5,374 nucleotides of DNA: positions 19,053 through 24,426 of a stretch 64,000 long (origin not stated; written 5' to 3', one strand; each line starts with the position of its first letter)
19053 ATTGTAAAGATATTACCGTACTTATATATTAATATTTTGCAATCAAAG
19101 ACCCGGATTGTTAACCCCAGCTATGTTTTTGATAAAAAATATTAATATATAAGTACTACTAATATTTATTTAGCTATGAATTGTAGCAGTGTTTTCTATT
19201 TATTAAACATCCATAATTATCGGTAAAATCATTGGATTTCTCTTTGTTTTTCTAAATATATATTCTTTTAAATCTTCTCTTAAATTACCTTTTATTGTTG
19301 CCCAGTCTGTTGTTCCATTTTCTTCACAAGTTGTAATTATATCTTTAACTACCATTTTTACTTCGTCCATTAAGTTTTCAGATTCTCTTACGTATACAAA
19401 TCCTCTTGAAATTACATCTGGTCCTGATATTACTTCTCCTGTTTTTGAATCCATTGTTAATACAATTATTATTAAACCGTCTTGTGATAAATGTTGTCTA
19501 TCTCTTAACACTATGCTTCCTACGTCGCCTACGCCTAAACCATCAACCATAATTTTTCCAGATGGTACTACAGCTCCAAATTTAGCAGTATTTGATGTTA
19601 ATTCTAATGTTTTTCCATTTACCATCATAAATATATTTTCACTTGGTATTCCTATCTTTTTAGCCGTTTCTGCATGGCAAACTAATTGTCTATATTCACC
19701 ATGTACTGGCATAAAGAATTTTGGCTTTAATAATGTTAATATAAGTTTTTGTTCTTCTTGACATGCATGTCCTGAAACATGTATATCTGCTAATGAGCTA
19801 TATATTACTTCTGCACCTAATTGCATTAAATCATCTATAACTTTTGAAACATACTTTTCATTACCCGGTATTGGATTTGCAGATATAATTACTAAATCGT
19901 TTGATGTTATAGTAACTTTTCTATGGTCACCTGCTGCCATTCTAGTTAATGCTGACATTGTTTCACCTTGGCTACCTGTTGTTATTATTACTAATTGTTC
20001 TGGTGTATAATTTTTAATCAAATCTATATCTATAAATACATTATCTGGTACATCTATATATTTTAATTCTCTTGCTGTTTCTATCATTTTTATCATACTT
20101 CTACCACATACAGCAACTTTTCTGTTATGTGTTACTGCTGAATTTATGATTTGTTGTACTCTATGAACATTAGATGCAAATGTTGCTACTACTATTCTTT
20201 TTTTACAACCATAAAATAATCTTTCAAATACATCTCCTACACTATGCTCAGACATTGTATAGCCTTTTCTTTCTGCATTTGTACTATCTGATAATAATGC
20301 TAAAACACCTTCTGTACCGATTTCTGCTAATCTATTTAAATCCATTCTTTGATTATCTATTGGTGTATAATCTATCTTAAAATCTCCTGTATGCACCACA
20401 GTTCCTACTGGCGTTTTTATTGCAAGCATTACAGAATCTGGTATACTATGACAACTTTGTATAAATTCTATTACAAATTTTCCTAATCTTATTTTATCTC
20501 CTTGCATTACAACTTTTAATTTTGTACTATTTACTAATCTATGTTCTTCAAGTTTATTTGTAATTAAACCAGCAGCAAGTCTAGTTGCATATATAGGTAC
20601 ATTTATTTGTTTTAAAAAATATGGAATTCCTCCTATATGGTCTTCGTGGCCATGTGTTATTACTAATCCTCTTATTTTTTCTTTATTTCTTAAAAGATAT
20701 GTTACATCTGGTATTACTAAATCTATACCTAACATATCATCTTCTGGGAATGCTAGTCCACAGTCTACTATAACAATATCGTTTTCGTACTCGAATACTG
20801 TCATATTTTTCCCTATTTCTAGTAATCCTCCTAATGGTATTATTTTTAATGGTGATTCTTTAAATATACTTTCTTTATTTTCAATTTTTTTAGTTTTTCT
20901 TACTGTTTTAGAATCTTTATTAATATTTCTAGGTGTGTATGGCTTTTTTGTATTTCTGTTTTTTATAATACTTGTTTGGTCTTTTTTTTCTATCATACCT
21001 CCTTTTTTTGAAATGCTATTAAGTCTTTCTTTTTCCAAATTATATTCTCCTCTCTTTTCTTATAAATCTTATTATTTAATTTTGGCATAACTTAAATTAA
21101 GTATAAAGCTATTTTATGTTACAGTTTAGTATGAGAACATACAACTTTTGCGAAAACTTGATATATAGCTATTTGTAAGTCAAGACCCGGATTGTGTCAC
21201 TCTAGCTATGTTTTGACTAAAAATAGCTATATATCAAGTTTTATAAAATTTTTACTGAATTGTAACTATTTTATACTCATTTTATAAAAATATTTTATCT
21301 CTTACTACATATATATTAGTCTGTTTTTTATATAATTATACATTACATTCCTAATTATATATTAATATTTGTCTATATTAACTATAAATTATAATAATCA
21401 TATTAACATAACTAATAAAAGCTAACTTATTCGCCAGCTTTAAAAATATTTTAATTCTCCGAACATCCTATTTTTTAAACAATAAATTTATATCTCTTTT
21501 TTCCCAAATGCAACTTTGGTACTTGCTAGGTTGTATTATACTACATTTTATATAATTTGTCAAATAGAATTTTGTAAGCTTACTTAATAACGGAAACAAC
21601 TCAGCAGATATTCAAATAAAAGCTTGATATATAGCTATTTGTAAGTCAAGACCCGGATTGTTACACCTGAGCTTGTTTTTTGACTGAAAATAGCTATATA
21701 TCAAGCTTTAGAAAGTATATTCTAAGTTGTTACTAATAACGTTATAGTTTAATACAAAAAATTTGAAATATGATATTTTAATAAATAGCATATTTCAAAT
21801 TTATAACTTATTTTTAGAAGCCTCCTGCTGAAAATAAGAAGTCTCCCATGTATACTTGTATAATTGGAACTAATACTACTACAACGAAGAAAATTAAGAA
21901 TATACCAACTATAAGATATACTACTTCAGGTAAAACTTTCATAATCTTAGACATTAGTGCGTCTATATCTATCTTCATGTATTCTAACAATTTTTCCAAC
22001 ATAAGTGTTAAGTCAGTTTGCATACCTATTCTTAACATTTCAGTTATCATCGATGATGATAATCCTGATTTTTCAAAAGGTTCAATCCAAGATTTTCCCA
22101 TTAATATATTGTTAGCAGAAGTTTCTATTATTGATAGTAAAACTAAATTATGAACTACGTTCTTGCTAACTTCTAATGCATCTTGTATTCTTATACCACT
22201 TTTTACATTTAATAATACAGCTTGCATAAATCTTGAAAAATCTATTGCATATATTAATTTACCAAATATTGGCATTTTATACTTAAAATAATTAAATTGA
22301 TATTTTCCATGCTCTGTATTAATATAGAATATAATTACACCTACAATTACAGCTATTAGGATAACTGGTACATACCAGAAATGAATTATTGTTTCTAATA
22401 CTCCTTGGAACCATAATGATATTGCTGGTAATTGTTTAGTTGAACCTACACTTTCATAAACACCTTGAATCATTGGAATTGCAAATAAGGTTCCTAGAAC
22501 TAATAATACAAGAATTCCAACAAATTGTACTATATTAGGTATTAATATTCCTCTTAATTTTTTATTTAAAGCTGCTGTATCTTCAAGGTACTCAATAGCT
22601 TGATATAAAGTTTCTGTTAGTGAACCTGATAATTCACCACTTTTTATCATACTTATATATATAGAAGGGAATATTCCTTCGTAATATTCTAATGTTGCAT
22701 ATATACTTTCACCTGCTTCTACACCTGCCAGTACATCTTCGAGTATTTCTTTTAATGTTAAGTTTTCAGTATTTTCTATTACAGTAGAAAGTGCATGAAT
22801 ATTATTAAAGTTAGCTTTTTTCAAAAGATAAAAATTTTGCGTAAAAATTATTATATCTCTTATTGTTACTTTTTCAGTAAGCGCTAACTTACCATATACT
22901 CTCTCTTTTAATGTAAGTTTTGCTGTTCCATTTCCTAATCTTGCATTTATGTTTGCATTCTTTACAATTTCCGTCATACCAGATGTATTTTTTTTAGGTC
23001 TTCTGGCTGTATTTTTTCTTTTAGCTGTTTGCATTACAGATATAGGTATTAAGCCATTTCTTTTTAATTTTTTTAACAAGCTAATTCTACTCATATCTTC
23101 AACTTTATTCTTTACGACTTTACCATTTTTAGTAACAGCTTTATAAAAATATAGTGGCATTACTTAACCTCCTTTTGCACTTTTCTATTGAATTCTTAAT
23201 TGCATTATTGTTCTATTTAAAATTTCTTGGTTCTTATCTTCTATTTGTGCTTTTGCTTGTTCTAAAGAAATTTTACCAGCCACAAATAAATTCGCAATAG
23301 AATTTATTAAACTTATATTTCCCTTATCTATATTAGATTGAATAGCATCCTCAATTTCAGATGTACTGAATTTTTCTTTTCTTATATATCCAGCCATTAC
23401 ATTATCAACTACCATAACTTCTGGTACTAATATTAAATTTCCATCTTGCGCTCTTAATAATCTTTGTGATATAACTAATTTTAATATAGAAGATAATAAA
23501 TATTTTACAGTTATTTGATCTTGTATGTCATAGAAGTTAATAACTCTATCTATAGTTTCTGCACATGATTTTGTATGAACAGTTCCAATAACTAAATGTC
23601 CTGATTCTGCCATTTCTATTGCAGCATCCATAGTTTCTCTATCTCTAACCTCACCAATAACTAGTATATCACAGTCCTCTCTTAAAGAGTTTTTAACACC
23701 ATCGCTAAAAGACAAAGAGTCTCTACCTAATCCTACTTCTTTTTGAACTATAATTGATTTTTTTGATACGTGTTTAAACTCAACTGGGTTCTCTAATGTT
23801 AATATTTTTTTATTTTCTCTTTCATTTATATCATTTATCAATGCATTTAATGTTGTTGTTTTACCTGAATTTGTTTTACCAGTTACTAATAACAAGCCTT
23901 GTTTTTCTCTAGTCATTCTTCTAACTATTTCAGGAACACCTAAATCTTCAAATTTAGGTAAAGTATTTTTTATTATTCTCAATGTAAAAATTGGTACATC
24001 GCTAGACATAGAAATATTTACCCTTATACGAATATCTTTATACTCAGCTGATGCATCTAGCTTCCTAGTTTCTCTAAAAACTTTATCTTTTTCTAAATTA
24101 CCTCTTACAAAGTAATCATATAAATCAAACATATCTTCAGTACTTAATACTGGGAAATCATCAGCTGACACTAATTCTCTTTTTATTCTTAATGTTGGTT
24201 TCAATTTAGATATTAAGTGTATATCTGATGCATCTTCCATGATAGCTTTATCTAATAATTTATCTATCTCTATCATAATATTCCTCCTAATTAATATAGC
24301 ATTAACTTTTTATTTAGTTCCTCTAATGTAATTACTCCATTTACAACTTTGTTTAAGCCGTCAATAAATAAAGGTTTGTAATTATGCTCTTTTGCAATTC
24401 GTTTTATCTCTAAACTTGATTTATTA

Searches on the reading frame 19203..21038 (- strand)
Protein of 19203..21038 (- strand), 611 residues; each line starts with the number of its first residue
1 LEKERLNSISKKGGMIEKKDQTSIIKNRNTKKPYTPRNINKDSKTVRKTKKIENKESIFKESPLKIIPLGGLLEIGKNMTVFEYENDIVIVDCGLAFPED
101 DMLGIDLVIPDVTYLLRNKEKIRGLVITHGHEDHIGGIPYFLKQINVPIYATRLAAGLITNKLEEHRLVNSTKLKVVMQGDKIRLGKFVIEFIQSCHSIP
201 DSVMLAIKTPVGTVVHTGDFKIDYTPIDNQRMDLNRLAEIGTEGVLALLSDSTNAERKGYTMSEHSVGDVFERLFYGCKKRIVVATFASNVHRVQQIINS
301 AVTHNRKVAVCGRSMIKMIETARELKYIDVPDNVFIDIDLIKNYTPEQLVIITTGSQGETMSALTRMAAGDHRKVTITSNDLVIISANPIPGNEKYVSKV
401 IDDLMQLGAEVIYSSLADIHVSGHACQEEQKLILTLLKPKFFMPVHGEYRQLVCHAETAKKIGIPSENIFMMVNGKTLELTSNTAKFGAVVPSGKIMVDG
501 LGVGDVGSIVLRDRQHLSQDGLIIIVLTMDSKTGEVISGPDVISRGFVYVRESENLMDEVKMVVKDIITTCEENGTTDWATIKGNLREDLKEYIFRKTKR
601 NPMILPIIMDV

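Call 11: search_protein_families(library=pfam, proteins=[window:19203-21038:-])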
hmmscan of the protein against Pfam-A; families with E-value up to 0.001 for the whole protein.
window:19203-21038:- (611 aa): 5 families
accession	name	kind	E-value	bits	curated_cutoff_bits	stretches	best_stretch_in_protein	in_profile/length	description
PF22505.1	RNase_J_b_CASP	-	2.9e-51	172.9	27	1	279-404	1-126/126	Ribonuclease J, beta-CASP domain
PF17770.6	RNase_J_C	-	5.6e-37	127.3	23.8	1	510-611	1-102/102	Ribonuclease J C-terminal domain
PF00753.33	Lactamase_B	-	2.2e-14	54.3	22.7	1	78-220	7-150/196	Metallo-beta-lactamase superfamily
PF07521.17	RMMBL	-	3.3e-10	40.3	21.6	1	416-465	8-59/63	Zn-dependent metallo-hydrolase RNA specificity domain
PF12706.13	Lactamase_B_2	-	6.7e-08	32.8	27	1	113-221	23-144/200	Beta-lactamase superfamily domain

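Call 56: find_encoding_contigs(protein=window:19203-21038:-, flank=2500, max_places=10)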
Protein window:19203-21038:- (611 aa): 3 contigs read that carry it; 1 place shown.
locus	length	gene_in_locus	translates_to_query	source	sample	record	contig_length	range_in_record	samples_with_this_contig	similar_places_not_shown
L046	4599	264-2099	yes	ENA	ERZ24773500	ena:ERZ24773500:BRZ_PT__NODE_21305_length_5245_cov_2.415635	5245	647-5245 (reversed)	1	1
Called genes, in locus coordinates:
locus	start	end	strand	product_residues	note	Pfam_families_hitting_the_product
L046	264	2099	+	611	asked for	PF00753:Lactamase_B, PF23023:Anti-Pycsar_Apyc1 (faint), PF12706:Lactamase_B_2 (weak), PF22505:RNase_J_b_CASP, PF07521:RMMBL, PF17770:RNase_J_C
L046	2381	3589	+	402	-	PF06347:SH3_4 (weak), PF08239:SH3_3, PF18348:SH3_16 (faint), PF08239:SH3_3, PF00877:NLPC_P60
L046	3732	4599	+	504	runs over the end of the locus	?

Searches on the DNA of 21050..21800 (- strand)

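Call 27: search_dna_similar(query=window:21118-21266:-, collection=plasmids, mode=distant, max_evalue=0.01, max_rows=20)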
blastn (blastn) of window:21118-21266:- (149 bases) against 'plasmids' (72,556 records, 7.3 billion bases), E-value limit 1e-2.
Records with a match: 1; places in all: 1; records where one place covers at least 80% of the query: 0.
Best place of each record, by identity: 80-90% 1.
By first word of the organism name: Acinetobacter 1.
By predicted mobility (MOB-suite, as given by PLSDB): non-mobilizable 1.
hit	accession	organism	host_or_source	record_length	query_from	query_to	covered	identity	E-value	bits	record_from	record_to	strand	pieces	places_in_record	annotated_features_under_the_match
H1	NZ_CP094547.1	Acinetobacter sp. YH16056_T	soil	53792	4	53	34%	83.3%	3e-3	48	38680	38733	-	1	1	hypothetical protein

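Call 28: search_dna_similar(query=window:21118-21266:-, collection=phages, mode=distant, max_evalue=0.01, max_rows=20)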
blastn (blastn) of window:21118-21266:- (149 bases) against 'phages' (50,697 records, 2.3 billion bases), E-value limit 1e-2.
No match.
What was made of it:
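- Tried and rejected: No similar DNA in plasmids (one weak chance hit) or phages (calls 27, 28).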

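Call 29: search_rna_families(source=window, start=21050, end=21800, threshold=evalue, max_evalue=10, show_alignments=2)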
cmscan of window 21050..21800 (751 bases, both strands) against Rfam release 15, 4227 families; matches with E-value up to 10: 13.
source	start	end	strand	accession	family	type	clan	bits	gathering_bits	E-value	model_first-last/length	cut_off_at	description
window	21621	21709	+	RF00918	mir-872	Gene; miRNA;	-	36.8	75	6.3e-06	1-81/81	no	mir-872 microRNA precursor family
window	21590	21736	-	RF04228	MIR6140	Gene; miRNA;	-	30.7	140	0.0012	1-165/165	no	MIR6140 microRNA precursor family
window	21590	21736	+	RF04228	MIR6140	Gene; miRNA;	-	27.8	140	0.0062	1-165/165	no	MIR6140 microRNA precursor family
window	21156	21241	+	RF04130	MIR7996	Gene; miRNA;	-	22.6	119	0.14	1-190/190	no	MIR7996 microRNA precursor family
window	21619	21709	+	RF04111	MIR6274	Gene; miRNA;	-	22.5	80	0.11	1-107/107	no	MIR6274 microRNA precursor family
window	21616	21741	+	RF02698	Avalong_thermometer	Cis-reg; thermoregulator;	-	20.9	154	0.17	1-131/131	no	Avalong 5' UTR thermometer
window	21620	21708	+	RF00672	mir-190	Gene; miRNA;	CL00089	20.7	48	0.36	14-64/78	no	mir-190 microRNA precursor family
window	21147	21248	+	RF01029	mir-649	Gene; miRNA;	-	17.7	100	2.2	1-93/93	no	mir-649 microRNA precursor family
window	21626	21702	-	RF03940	MIR9563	Gene; miRNA;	-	17.6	90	2.2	1-127/127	no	MIR9563 microRNA precursor family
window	21617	21709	-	RF03905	MIR6149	Gene; miRNA;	-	17.4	100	2.5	1-99/99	no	MIR6149 microRNA precursor family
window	21166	21229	-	RF04258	mir-994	Gene; miRNA;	-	16.8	93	2.7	1-81/81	no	mir-994 microRNA precursor family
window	21620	21708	+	RF01029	mir-649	Gene; miRNA;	-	15.7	100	7.3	1-93/93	no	mir-649 microRNA precursor family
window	21641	21664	-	RF01321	CRISPR-DR8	Gene; CRISPR;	-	14.6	39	6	1-37/37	no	CRISPR RNA direct repeat element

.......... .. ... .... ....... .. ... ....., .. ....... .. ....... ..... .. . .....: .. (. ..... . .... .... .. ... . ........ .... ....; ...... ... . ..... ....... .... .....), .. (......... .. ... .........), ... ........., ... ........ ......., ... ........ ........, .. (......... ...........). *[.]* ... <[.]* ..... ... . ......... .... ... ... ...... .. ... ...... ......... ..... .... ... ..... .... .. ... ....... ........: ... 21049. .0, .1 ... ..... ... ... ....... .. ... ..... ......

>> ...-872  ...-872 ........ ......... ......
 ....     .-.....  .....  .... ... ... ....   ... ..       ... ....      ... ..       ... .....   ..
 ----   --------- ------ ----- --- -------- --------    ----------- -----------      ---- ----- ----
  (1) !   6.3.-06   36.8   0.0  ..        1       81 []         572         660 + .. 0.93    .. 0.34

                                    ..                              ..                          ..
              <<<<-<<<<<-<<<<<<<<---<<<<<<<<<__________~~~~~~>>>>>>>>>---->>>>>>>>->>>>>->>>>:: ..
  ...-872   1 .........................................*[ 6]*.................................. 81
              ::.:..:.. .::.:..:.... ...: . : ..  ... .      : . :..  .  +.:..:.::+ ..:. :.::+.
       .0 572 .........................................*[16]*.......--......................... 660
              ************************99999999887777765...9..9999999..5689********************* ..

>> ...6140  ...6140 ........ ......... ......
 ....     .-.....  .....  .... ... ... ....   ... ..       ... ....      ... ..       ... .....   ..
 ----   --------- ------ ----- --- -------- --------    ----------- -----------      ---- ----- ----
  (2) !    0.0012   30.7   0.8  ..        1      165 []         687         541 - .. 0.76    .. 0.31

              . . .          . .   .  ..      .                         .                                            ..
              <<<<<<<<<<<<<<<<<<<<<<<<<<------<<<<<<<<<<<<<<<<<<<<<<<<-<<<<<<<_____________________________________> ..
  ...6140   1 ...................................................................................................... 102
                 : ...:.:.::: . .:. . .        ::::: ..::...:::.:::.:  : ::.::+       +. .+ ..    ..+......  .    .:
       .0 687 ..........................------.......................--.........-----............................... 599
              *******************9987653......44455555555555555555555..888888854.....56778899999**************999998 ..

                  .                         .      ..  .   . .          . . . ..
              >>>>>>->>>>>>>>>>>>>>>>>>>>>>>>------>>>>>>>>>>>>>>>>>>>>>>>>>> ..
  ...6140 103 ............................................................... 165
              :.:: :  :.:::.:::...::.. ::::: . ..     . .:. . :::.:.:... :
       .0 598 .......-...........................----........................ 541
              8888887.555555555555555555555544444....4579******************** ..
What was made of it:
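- On Any Rfam RNA family: Only sub-threshold matches to generic miRNA hairpins (call 29).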

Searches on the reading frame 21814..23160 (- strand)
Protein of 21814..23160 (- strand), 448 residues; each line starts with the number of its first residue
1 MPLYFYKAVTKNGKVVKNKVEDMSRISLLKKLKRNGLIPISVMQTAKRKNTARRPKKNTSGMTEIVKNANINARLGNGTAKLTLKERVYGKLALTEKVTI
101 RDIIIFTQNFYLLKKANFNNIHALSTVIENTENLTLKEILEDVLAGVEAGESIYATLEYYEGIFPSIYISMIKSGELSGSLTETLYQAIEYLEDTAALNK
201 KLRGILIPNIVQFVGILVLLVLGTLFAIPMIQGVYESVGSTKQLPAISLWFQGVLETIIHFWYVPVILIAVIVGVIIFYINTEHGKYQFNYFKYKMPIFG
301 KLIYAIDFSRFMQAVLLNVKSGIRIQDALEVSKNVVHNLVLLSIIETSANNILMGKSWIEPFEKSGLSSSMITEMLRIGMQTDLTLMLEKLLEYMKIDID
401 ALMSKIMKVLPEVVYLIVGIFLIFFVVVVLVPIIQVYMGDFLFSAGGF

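Call 11: search_protein_families(library=pfam, proteins=[window:21814-23160:-])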
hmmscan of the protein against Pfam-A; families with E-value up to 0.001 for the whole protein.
window:21814-23160:- (448 aa): 1 family
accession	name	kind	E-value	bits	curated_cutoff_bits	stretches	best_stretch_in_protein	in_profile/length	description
PF00482.28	T2SSF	-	3.6e-25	88.8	25.2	2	106-229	1-125/125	Type II secretion system (T2SS), protein F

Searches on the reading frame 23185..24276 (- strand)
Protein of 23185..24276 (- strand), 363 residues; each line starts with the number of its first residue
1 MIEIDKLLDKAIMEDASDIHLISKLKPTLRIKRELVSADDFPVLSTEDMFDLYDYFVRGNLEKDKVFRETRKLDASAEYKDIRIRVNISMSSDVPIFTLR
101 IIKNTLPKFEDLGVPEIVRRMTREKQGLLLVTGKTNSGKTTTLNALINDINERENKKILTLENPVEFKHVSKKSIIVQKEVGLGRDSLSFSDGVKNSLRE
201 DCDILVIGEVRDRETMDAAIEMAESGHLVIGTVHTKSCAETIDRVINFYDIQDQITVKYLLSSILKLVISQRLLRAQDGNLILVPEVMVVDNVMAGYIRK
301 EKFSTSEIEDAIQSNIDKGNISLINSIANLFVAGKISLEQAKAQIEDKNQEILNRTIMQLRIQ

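Call 44: search_protein_families(library=pfam, proteins=[window:23185-24276:-], max_evalue=0.00001)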
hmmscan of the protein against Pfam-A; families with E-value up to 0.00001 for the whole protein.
window:23185-24276:- (363 aa): 1 family
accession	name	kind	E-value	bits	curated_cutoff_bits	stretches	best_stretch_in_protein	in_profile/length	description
PF00437.27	T2SSE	-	2.8e-41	141.9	24.9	1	80-276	90-280/370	Type II/IV secretion system protein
